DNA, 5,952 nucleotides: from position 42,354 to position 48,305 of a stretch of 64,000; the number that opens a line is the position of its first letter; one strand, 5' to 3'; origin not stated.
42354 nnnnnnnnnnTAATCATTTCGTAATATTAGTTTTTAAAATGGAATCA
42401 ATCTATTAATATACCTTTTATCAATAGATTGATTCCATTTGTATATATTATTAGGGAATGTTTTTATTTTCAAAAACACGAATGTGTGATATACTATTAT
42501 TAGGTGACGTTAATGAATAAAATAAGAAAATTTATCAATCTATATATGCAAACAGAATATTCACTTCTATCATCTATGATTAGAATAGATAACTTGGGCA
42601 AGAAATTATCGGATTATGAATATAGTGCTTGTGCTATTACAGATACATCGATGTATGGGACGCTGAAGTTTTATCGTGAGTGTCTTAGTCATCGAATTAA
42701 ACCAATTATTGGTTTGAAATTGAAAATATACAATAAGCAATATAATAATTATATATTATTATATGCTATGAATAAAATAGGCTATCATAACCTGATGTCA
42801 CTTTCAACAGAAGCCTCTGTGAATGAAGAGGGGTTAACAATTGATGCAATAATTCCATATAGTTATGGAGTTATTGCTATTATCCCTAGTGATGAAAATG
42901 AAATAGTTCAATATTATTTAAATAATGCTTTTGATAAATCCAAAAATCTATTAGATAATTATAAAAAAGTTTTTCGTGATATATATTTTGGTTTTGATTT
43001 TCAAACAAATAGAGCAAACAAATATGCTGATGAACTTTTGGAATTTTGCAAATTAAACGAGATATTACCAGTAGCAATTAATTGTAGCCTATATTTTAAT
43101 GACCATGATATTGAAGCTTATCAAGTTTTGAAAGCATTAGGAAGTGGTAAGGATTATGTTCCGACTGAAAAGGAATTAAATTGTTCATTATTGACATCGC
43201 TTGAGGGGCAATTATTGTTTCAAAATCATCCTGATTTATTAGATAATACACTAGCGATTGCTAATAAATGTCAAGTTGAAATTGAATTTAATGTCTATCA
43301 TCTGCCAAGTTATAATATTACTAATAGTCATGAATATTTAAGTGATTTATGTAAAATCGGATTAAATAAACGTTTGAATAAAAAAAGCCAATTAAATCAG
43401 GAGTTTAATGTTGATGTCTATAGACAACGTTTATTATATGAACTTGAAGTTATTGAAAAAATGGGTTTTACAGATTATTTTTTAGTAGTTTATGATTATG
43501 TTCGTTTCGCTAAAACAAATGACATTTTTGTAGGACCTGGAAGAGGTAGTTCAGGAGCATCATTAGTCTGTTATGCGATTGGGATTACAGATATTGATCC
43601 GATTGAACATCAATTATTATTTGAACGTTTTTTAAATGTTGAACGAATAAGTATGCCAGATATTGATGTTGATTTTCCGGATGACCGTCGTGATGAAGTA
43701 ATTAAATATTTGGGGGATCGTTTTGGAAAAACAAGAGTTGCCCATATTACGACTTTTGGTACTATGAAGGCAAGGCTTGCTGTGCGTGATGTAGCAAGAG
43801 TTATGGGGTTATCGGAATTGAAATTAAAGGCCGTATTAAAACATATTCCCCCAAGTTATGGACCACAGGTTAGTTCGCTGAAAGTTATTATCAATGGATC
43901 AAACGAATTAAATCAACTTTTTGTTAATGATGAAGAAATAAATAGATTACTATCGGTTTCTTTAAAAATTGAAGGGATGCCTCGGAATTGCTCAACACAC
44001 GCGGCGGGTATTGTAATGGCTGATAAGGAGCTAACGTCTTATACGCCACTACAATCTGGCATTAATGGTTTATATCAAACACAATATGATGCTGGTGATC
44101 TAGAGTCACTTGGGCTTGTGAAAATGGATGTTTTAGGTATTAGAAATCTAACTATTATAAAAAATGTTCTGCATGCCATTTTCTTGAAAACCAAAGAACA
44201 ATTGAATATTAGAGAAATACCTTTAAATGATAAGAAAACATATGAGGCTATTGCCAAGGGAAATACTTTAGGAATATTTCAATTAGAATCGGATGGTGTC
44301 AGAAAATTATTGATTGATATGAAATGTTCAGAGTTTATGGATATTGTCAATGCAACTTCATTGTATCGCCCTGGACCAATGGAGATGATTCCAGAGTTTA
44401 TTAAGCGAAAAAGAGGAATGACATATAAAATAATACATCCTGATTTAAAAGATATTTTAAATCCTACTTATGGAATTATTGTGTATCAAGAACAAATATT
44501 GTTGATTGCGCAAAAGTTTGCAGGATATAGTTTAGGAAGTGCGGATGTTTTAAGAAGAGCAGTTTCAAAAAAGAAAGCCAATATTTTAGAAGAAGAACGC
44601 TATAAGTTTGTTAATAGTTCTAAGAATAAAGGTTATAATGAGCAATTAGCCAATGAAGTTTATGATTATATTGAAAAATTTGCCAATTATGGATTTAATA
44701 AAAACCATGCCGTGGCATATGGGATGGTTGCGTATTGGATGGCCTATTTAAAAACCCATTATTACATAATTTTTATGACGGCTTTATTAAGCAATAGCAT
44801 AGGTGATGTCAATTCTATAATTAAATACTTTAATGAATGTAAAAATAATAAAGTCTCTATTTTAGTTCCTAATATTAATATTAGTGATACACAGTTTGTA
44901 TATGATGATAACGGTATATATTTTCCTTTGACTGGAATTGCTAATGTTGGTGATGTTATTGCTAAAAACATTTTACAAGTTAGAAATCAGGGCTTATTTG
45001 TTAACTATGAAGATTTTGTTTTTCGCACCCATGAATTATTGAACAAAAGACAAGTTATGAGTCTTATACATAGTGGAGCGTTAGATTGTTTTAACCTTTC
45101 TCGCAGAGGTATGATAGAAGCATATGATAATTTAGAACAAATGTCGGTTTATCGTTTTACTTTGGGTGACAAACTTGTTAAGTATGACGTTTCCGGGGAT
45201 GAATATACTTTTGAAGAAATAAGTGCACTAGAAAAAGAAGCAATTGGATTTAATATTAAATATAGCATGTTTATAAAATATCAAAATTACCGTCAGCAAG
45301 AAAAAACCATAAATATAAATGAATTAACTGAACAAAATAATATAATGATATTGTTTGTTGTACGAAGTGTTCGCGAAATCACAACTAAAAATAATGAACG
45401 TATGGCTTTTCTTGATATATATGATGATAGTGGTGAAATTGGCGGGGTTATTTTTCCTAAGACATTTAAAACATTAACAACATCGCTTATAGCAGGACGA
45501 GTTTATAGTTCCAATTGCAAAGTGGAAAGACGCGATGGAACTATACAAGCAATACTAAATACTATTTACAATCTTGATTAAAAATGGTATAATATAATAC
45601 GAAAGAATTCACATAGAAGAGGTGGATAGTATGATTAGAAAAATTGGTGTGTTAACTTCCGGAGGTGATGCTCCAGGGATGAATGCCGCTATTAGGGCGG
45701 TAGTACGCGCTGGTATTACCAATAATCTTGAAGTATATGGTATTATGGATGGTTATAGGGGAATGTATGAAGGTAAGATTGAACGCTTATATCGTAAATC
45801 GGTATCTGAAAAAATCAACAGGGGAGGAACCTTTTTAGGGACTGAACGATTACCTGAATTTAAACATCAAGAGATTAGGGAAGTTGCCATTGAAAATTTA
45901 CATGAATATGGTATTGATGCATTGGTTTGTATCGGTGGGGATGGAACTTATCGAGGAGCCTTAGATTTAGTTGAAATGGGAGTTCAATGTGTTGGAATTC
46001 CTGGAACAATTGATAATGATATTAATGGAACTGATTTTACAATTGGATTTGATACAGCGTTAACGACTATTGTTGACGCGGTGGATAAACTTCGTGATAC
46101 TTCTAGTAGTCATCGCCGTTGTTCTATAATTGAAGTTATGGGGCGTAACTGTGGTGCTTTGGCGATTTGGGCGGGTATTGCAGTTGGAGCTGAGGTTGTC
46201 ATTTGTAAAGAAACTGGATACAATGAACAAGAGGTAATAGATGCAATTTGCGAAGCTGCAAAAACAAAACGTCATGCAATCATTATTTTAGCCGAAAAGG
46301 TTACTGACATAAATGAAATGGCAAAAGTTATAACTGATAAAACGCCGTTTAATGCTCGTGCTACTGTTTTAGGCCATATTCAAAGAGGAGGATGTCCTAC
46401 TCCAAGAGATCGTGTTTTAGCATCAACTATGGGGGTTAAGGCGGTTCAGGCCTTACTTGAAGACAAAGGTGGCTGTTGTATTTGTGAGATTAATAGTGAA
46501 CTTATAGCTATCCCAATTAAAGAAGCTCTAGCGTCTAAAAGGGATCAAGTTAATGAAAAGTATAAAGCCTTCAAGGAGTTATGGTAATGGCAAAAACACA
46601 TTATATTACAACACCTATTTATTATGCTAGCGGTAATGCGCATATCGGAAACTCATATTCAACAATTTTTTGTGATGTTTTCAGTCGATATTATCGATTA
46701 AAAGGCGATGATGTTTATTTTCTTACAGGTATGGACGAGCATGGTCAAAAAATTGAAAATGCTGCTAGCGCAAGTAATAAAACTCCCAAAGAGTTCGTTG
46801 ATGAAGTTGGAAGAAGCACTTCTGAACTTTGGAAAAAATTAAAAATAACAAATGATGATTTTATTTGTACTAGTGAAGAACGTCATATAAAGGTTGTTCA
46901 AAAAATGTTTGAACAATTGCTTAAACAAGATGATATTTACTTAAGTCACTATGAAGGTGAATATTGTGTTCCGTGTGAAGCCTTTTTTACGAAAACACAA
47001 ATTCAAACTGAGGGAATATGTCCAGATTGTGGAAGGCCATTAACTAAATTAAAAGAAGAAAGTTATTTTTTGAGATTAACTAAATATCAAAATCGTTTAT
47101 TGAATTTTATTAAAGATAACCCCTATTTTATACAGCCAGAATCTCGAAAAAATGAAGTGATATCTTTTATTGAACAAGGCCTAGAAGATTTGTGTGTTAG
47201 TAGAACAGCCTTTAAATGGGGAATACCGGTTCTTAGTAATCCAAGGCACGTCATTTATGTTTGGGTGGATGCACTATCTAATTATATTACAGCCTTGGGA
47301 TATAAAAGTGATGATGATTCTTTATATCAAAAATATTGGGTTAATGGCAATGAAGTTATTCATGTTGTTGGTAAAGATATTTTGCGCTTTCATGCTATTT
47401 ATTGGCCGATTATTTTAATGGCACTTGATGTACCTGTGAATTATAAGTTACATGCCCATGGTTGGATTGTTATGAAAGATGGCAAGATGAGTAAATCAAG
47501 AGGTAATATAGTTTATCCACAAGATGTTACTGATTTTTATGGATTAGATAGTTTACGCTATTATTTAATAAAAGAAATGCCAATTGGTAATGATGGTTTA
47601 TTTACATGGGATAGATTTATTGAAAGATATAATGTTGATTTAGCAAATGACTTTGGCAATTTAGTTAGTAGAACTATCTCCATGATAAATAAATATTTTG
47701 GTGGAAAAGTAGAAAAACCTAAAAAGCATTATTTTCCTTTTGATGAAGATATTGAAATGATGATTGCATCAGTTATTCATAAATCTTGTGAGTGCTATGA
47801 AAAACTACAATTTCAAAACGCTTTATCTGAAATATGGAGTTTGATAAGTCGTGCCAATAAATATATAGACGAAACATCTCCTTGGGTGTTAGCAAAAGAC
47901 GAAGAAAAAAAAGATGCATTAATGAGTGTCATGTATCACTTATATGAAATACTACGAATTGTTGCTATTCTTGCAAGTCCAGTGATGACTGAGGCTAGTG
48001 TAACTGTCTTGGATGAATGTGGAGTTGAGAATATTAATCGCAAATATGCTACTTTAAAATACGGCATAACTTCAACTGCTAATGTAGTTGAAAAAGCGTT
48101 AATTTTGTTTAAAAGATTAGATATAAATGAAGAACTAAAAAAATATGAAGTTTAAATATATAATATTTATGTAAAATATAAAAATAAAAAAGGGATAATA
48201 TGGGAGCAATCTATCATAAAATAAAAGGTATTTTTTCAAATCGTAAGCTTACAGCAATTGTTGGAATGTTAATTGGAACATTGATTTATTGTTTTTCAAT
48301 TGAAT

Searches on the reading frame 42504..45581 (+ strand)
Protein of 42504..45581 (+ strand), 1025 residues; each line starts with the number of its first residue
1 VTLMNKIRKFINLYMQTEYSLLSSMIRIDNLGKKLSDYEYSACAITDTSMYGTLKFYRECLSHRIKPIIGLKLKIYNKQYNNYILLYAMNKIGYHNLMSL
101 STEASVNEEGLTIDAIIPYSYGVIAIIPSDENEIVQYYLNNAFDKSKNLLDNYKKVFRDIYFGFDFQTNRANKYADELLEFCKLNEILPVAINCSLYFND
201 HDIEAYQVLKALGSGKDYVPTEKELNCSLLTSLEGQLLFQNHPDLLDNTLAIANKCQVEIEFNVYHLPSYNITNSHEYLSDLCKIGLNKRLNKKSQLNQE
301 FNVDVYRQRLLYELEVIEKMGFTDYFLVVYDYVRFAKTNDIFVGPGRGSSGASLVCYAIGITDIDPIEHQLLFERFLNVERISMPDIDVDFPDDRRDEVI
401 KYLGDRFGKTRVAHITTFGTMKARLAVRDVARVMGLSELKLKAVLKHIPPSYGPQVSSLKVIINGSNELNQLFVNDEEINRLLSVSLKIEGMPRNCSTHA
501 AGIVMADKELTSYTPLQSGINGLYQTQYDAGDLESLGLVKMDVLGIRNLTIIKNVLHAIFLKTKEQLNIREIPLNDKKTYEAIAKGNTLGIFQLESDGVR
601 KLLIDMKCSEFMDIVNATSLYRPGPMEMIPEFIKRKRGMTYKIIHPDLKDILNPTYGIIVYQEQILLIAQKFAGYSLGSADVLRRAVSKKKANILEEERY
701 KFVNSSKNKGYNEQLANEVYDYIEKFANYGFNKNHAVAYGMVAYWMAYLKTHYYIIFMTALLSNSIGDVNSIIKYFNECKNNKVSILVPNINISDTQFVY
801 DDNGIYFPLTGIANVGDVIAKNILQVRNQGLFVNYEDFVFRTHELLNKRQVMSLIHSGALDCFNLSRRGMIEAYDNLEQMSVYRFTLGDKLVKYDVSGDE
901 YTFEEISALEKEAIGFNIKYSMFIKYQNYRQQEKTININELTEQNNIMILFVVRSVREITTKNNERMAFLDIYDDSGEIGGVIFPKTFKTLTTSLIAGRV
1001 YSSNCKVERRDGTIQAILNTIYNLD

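Call 83: search_protein_families(library=pfam, proteins=[window:42504-45581:+], max_evalue=0.00001)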
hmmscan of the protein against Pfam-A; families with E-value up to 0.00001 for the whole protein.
window:42504-45581:+ (1025 aa): 5 families
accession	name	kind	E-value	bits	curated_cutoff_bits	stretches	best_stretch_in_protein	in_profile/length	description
PF07733.18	DNA_pol3_alpha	-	1.8e-92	310.1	23.9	1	277-545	1-260/260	Bacterial DNA polymerase III alpha NTPase domain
PF17657.6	DNA_pol3_finger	-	1.1e-57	194.4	22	1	548-709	1-165/166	Bacterial DNA polymerase III alpha subunit finger domain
PF02811.25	PHP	-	6.3e-23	82.3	26.4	1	14-168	3-163/164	PHP domain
PF14579.12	HHH_6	-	4.8e-20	72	25.6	1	784-868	2-88/90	Helix-hairpin-helix motif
PF01336.31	tRNA_anti-codon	-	3.4e-06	27.3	27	0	953-1022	7-73/75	OB-fold nucleic acid binding domain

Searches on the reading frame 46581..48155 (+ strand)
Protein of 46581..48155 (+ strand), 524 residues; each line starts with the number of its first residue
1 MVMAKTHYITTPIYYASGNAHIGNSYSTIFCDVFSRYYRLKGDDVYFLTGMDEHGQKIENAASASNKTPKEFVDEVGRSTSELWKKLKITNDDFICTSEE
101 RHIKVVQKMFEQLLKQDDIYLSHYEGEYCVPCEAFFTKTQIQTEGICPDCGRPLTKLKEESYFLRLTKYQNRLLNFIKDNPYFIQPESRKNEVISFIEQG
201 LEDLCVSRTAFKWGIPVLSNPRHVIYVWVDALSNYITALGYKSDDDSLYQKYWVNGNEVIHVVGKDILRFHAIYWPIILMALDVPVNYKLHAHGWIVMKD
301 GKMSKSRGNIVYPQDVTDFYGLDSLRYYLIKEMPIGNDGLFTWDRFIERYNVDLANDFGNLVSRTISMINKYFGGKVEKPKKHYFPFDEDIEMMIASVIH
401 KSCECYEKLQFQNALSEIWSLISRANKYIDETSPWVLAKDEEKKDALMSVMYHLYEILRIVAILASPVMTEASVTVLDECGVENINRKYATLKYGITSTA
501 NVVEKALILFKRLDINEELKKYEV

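Call 83: search_protein_families(library=pfam, proteins=[window:46581-48155:+], max_evalue=0.00001)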
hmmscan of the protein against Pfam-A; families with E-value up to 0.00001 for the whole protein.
window:46581-48155:+ (524 aa): 6 families
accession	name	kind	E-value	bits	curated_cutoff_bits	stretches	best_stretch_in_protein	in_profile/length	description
PF09334.17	tRNA-synt_1g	-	4.7e-111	371.8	20.1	2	158-365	180-390/391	tRNA synthetases class I (M)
PF00133.28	tRNA-synt_1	-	2.2e-25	89.7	22.7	2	6-217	24-243/414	tRNA synthetases class I (I, L, M and V)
PF01406.26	tRNA-synt_1e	-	4.3e-15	56.3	27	1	18-124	21-126/301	tRNA synthetases class I (C) catalytic domain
PF19303.5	Anticodon_3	-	3.6e-07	30.6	23.5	1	393-484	16-105/152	Anticodon binding domain of methionyl tRNA ligase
PF01921.24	tRNA-synt_1f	-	9.6e-07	28.5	27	0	293-334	272-314/360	tRNA synthetases class I (K)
PF08264.19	Anticodon_1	-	1.8e-06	28.3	25.1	1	390-469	3-79/148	Anticodon-binding domain of tRNA ligase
